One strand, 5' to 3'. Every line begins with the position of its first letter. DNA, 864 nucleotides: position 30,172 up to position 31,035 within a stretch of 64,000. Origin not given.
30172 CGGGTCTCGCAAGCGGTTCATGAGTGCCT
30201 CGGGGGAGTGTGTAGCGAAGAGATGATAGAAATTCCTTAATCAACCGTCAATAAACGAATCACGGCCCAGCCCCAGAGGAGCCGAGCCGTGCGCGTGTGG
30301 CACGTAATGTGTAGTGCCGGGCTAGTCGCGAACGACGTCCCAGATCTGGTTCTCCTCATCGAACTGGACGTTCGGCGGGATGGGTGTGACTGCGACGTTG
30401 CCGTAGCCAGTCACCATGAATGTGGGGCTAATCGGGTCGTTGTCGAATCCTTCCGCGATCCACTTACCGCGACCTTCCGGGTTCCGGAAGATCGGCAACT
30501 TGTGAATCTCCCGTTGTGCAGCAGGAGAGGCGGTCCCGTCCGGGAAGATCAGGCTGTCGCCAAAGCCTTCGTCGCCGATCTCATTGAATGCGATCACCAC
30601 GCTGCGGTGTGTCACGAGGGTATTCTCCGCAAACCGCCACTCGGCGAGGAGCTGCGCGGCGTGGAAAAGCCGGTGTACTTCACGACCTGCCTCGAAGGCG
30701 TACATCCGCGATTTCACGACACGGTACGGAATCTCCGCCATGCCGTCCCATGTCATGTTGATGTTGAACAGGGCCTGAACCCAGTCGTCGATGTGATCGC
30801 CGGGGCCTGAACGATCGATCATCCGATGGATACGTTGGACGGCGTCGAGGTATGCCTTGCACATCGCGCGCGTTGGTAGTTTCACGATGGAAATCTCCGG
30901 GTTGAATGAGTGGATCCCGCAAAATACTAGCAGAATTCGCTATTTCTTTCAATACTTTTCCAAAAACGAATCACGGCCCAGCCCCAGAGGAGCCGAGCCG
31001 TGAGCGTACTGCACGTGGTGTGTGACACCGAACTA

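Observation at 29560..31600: Three tandem divergent paralogs, each with a near-identical 3' terminator module, inserted between nrnA and valS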

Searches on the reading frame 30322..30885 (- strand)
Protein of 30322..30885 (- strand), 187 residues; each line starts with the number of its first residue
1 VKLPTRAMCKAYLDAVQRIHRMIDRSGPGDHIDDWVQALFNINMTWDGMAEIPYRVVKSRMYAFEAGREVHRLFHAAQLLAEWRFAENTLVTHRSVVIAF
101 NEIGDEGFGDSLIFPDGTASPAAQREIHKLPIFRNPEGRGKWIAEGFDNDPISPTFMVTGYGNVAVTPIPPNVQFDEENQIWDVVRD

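Call 6: search_protein_families(library=pfam, proteins=[window:30322-30885:-], max_evalue=1)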
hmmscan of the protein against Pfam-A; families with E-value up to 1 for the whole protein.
window:30322-30885:- (187 aa): 0 families

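Call 11: search_protein_families(library=ncbifam, proteins=[window:30322-30885:-], max_evalue=1)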
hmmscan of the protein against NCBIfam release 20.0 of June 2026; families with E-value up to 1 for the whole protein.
window:30322-30885:- (187 aa): 0 families

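Call 12: search_protein_families(library=padloc, proteins=[window:30322-30885:-], max_evalue=1)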
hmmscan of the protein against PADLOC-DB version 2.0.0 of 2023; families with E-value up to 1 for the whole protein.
window:30322-30885:- (187 aa): 0 families

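Call 30: find_related_loci(query=A5, collection=genome_contigs, flank=10000)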
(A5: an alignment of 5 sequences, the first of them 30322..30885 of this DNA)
Query A5 (187 aa) in genome_contigs; peptide patterns used: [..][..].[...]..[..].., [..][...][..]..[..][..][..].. (x = any residue, [..] = any of these).
180 stretches matched a pattern; 2 encode a relative of the query (tblastn E <= 1e-3); 2 distinct loci.
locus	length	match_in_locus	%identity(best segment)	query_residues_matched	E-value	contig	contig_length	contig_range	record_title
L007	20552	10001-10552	48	1-186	5e-50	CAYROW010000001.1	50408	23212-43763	MAG TPA_asm: uncultured Gammaproteobacteria bacterium isolate SRP192515_co2_1 genome assembly, contig: NODE_401_length_5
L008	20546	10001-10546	45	1-186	3e-47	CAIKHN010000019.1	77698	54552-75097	Candidatus Uhrbacteria bacterium isolate LJ-3-15m_bin-0684 genome assembly, contig: bin-0684:19/40, whole genome shotgun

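Call 37: search_protein_families(library=phrogs, proteins=[window:30322-30885:-], max_evalue=1)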
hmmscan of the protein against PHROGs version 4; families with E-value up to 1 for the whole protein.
window:30322-30885:- (187 aa): 1 family
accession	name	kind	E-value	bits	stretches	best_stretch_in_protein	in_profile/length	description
phrog_32342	-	unknown function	0.13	13.3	1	13-60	34-79/130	-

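Call 39: search_protein_representatives(alignment_id=A4)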
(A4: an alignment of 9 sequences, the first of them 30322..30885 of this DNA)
Query: 9 sequences, 184 profile positions. Proteins with E-value up to 0.001 (for the whole library): 26; up to 1e-10: 20; up to 1e-30: 6. The best 26 are listed.
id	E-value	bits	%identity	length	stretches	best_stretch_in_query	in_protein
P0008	7.2e-79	279.8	-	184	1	1-183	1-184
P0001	3.5e-77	274.4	-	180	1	8-184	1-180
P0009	5.8e-65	234.5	-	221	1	1-184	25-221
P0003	3.8e-57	209.0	-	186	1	1-184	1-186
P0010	3.3e-41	157.1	-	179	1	8-183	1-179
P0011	2.9e-35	137.7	-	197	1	4-183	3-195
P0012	1.0e-27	113.1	-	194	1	6-181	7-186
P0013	1.1e-26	109.7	-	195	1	4-146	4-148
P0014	1.9e-24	102.5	-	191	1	6-182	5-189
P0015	4.2e-24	101.3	-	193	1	7-181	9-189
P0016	8.2e-23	97.1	-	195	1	3-182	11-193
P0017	1.3e-22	96.5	-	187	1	2-181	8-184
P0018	6.5e-21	90.9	-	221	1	6-183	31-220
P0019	1.2e-18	83.5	-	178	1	40-179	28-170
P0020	2.9e-16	75.8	-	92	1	2-72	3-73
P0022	7.0e-16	74.5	-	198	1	9-182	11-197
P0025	2.0e-11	60.0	-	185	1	7-170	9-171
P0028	1.8e-08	50.4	-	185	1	10-162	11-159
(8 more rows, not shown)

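Call 40: predict_structure(alignment_id=A4)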
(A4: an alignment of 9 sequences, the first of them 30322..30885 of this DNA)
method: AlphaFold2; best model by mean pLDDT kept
length: 187 residues; sequences in the alignment: 9
mean_pLDDT: 88.4   pTM: 0.87
mean pLDDT of the five models: 88.4, 88.2, 87.3, 85.0, 84.3
residues with pLDDT >= 90: 119; 70-90: 55; 50-70: 13; < 50: 0
segments of 3 or more residues with pLDDT < 50: none
pLDDT, mean of each block of 10 residues (from residue 1): 94 96 85 93 94 88 89 95 92 96 74 86 92 68 87 88 86 91 84
secondary structure, 60 per line:
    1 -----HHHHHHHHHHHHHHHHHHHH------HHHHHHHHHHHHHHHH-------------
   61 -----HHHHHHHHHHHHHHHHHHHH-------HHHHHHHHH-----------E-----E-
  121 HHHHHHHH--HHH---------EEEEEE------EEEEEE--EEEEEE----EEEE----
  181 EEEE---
elements in order: H6-25 H32-47 H66-85 H93-101 H121-128 E143-148 E155-160 E163-168 E173-176 E181-184

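Call 53: fold_search(model_id=the predicted structure, library=pdb)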
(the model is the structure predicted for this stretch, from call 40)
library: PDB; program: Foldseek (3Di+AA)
matches with E <= 10: 241; with E <= 0.001: 0
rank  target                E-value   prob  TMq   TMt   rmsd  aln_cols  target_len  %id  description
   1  4zce_A                5.4e-01  0.30  0.14  0.37   4.6        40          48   20  Crystal Structure of the dust mite allergen Der p 23 from Dermatophagoides pteronyssinus (released 2015-11-25)
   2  7vw1_B                8.9e-01  0.20  0.22  0.40  15.6        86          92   10  Structure of a dimeric periplasmic protein bound with cuprous ions (released 2022-01-26)
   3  5hbf_A                1.2e+00  0.11  0.14  0.07  11.0        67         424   15  Crystal structure of human full-length chitotriosidase (CHIT1) (released 2016-05-04)
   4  9a5h_A                1.6e+00  0.09  0.15  0.07  12.3        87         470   13  Integrative model of DLDH1-ODP2 by crosslinking MS and deep learning (released 2024-09-18)
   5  2ive_A                1.6e+00  0.04  0.17  0.08  17.1       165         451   12  Structure of protoporphyrinogen oxidase from Myxococcus xanthus (released 2006-10-17)
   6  7ur8                  1.7e+00  0.09  0.11  0.25  10.6        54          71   13  170_h_ob, a small beta-barrel de novo designed protein (released 2023-03-22)
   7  7vw1_A                1.7e+00  0.09  0.18  0.31  10.5        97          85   10  Structure of a dimeric periplasmic protein bound with cuprous ions (released 2022-01-26)
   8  2mhb_A                1.7e+00  0.06  0.16  0.19  11.8       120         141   12  THE STRUCTURE OF HORSE METHAEMOGLOBIN AT 2.0 ANGSTROMS RESOLUTION (released 1983-01-20)
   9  6so0_MODEL_1_A        1.8e+00  0.12  0.15  0.35   8.7        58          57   17  NMR solution structure of the family 14 carbohydrate binding module (CBM14) from human chitotriosidase (released 2020-01-15)
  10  3p5q_A                1.9e+00  0.04  0.15  0.18  12.1       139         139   12  Ferric R-state human aquomethemoglobin (released 2011-06-08)
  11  2gsc_E                2.0e+00  0.09  0.21  0.32  14.0       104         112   15  Crystal Structure of the Conserved Hypothetical Cytosolic Protein Xcc0516 from Xanthomonas campestris (released 2006-10-03)
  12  3dcf_B                2.0e+00  0.06  0.18  0.18   9.9       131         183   16  Crystal structure of transcriptional regulator of the TetR/AcrR family (YP_290855.1) from THERMOBIFIDA FUSCA YX-ER1 at (released 2008-07-15)
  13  1fhj_A                2.0e+00  0.04  0.15  0.18  11.3        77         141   16  CRYSTAL STRUCTURE OF AQUOMET HEMOGLOBIN-I OF THE MANED WOLF (CHRYSOCYON BRACHYURUS) AT 2.0 RESOLUTION. (released 2001-08-01)
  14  6ywe_F                2.1e+00  0.09  0.14  0.13   8.6        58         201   14  The structure of the mitoribosome from Neurospora crassa in the P/E tRNA bound state (released 2020-11-11)
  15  6bz0_D                2.1e+00  0.06  0.14  0.07  12.9        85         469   16  1.83 Angstrom Resolution Crystal Structure of Dihydrolipoyl Dehydrogenase from Acinetobacter baumannii in Complex with (released 2018-01-03)
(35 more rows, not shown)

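Call 54: fold_search(model_id=the predicted structure, library=viral)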
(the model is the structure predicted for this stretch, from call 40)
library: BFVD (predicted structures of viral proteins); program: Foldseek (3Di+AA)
matches with E <= 10: 432; with E <= 0.001: 0
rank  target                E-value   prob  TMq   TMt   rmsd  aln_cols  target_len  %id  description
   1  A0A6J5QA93            4.0e-01  0.12  0.23  0.23  13.8       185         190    9  Cytoplasmic protein [uncultured Caudovirales phage]
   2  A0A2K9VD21            4.7e-01  0.57  0.20  0.37   6.7        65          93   14  Uncharacterized protein [Lactobacillus phage Semele]
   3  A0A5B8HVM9            6.6e-01  0.04  0.16  0.12  18.1       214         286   11  Uncharacterized protein [Mimiviridae sp. ChoanoV1]
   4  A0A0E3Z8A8            7.0e-01  0.13  0.14  0.21   9.1        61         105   16  Chitin-binding type-2 domain-containing protein [Lambdina fiscellaria nucleopolyhedrovirus]
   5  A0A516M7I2            7.0e-01  0.08  0.17  0.14  15.7       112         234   11  (no name in the UniProt tables at hand)
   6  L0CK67                7.4e-01  0.13  0.14  0.19   9.5        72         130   19  Chitin-binding type-2 domain-containing protein [Thysanoplusia orichalcea nucleopolyhedrovirus]
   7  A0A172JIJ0            7.8e-01  0.08  0.21  0.21  15.1       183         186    8  Uncharacterized protein [Bacillus phage AR9]
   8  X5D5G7                7.8e-01  0.06  0.14  0.13  11.3       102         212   12  Core protein VP7 (Fragment) [Aniva virus]
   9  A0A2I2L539            8.3e-01  0.03  0.13  0.12  16.9       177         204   14  F-box domain-containing protein [Orpheovirus IHUMI-LCC2]
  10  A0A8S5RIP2            8.8e-01  0.03  0.15  0.10  24.8       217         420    9  Uncharacterized protein [virus sp. ctHG14]
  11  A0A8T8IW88            9.3e-01  0.09  0.14  0.08  12.3        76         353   16  (no name in the UniProt tables at hand)
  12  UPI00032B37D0         1.1e+00  0.18  0.12  0.21   8.0        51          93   12  (no name look-up for this kind of identifier)
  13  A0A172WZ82            1.2e+00  0.28  0.16  0.21   5.0        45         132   18  ORF_8 [Catopsilia pomona nucleopolyhedrovirus]
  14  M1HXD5                1.2e+00  0.12  0.12  0.18   5.9        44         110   14  (no name in the UniProt tables at hand)
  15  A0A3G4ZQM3            1.2e+00  0.11  0.17  0.21  12.2       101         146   18  Uncharacterized protein [Terrestrivirus sp.]
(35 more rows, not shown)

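Call 56: find_related_loci(query=A5, collection=viral_contigs, flank=5000)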
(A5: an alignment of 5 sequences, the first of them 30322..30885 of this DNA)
Query A5 (187 aa) in viral_contigs; peptide patterns used: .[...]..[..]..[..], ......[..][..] (x = any residue, [..] = any of these).
93 stretches matched a pattern, but none encodes a relative of the query by tblastn (E <= 1e-3).

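Call 59: find_homologous_proteins(query=A6, max_evalue=0.001)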
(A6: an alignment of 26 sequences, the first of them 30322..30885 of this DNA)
Query A6 (26 sequences) (187 aa, profile of the alignment): 7 proteins with E <= 0.001 among 4177 candidates.
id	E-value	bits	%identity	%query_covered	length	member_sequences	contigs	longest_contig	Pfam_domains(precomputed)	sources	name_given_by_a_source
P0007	4.5e-63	230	49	100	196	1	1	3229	-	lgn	-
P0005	1.9e-61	225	62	100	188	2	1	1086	-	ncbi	-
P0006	2.9e-60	221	63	99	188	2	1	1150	-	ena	-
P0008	2.2e-59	218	49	99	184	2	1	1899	-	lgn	-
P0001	2.2e-54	202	100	96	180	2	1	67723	-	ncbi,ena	-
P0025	6.8e-45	171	26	48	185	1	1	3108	-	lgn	-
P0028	8.8e-39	151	28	46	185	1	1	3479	-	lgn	-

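Call 60: find_encoding_contigs(protein=P0025, flank=10000, max_places=3)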
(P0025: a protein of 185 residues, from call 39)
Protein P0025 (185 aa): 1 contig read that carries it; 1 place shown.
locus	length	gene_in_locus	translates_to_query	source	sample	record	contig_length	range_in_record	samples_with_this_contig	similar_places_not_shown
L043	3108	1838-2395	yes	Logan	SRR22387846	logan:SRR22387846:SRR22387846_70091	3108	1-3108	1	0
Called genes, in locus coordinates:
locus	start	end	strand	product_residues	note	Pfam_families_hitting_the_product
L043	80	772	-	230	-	PF22935:RM44_endonuclase (faint), PF14622:Ribonucleas_3_3, PF00636:Ribonuclease_3, PF00035:dsrm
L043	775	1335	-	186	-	PF01029:NusB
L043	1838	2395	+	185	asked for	-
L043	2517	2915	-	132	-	-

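Call 61: find_encoding_contigs(protein=P0028, flank=10000, max_places=3)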
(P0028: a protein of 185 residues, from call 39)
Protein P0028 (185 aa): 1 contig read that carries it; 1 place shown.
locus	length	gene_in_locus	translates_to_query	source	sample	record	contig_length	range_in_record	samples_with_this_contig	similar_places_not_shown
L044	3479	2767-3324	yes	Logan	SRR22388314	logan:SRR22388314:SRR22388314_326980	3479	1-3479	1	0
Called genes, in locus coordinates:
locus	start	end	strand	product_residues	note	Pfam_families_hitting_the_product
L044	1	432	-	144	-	?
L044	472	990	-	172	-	PF01029:NusB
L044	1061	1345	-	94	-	PF01783:Ribosomal_L32p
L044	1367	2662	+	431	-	-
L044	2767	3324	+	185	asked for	-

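Call 62: find_encoding_contigs(protein=P0022, flank=10000, max_places=3)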
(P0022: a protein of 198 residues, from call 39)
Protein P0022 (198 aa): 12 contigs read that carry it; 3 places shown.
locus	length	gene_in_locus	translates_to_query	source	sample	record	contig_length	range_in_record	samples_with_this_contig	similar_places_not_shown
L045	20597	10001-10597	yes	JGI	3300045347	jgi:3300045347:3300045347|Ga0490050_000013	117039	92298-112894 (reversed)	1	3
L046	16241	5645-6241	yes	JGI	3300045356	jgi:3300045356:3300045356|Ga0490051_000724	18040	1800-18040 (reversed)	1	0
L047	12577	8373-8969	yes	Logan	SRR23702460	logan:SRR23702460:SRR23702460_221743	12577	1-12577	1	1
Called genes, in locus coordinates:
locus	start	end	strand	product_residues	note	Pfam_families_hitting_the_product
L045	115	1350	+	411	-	-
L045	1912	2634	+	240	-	PF13462:Thioredoxin_4, PF01323:DSBA, PF13743:Thioredoxin_5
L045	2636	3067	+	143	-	PF07884:VKOR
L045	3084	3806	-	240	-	-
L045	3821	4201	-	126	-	PF04519:Bactofilin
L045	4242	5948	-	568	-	PF03485:Arg_tRNA_synt_N, PF00750:tRNA-synt_1d, PF05746:DALR_1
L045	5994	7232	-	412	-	PF00579:tRNA-synt_1b, PF22421:SYY_C-terminal, PF01479:S4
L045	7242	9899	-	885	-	PF00133:tRNA-synt_1, PF09334:tRNA-synt_1g, PF00133:tRNA-synt_1, PF08264:Anticodon_1, PF10458:Val_tRNA-synt_C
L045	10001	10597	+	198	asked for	-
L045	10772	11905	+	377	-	-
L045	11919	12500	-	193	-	-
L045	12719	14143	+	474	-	PF01743:PolyA_pol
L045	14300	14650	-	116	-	-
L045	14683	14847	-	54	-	-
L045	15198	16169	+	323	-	PF01479:S4 (weak), PF00849:PseudoU_synth_2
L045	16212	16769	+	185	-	PF02224:Cytidylate_kin (faint), PF13189:Cytidylate_kin2, PF13207:AAA_17, PF13238:AAA_18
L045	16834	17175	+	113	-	PF01245:Ribosomal_L19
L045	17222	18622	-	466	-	PF18895:T4SS_pilin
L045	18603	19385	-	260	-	PF13098:Thioredoxin_2 (faint), PF13462:Thioredoxin_4, PF01323:DSBA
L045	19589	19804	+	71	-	PF03840:SecG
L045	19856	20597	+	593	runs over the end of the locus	PF00496:SBP_bac_5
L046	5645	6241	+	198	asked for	-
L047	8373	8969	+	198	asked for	-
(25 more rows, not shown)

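Call 63: find_encoding_contigs(protein=P0013, flank=10000, max_places=3)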
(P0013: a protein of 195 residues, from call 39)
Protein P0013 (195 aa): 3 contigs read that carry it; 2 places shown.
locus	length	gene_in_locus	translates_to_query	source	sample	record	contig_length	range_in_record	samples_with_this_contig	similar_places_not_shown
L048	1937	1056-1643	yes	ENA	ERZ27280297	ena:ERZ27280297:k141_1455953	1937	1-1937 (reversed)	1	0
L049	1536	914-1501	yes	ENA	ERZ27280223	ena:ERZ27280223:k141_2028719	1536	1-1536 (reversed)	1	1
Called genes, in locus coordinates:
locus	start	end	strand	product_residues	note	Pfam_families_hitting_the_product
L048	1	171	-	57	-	?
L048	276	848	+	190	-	-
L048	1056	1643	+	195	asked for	-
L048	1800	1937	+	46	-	?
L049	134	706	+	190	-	-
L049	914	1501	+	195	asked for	-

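Call 65: search_solved_structures(query=A6, max_evalue=10)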
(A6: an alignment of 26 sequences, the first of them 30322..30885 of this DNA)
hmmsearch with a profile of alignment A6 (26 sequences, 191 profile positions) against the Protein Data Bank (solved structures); distinct sequences matched with E-value up to 10: 2.
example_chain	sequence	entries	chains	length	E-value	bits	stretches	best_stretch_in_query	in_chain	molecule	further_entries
3ntv_A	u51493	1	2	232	0.032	17.1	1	39-122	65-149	MW1564 protein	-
6dmp_B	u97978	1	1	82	0.24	14.2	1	6-60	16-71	Designed orthogonal protein DHD13_XAAA_B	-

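Call 66: search_protein_families(library=pfam, alignment_id=A6, max_evalue=1)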
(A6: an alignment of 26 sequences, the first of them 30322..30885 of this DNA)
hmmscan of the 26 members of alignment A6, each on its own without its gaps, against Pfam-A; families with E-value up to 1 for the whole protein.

A. member 1, window:30322-30885:- (187 aa): 0 families

B. families by the number of members that match (of 26 scanned): 13 families
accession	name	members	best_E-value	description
PF01606.22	Arteri_env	1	0.02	Arterivirus envelope protein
PF20516.4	PDDEXK_12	1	0.045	PD-(D/E)XK nuclease superfamily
PF25780.1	TPR_IPO5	1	0.052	IPO5-like, TPR repeats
PF25334.1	C2_GRDP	1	0.09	C2 domain of glycine-rich domain-containing protein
PF20383.3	DUF6678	1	0.1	Family of unknown function (DUF6678)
PF24391.1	HD-CE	1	0.11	HD-CE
PF08154.18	NLE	1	0.12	NLE (NUC135) domain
PF19698.5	DUF6197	1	0.13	Family of unknown function (DUF6197)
PF16654.10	DAPDH_C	1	0.17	Diaminopimelic acid dehydrogenase C-terminal domain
PF07309.16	FlaF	1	0.19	Flagellar protein FlaF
PF20984.2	PT26-6P_helical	1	0.21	PT26-6P, helical domain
PF18210.6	Knl1_RWD_C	1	0.36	Knl1 RWD C-terminal domain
PF02189.20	ITAM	1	0.46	Immunoreceptor tyrosine-based activation motif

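Call 67: search_protein_families(library=pfam, proteins=[L007:12594-13550:+, L007:13554-14318:-, L045:11919-12500:-], max_evalue=0.01)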
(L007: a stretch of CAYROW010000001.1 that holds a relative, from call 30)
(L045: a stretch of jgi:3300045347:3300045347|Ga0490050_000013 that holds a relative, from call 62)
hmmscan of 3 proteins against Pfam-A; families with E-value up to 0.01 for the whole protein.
L007:12594-13550:+ (318 aa): 0 families

L007:13554-14318:- (254 aa): 0 families

L045:11919-12500:- (193 aa): 0 families

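Call 85: find_encoding_contigs(protein=P0011, flank=10000, max_places=3)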
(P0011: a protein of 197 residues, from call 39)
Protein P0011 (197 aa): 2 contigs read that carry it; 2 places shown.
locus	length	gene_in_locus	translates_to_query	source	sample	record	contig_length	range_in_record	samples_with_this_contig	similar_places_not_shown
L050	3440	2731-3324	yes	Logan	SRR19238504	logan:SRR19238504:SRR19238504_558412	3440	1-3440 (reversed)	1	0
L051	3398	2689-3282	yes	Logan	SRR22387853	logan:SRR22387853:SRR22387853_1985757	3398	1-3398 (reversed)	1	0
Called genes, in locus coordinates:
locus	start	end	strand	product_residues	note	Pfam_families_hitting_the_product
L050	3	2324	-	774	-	?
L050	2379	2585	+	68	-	-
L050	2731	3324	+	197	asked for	-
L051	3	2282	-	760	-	?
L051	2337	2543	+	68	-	-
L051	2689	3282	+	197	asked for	-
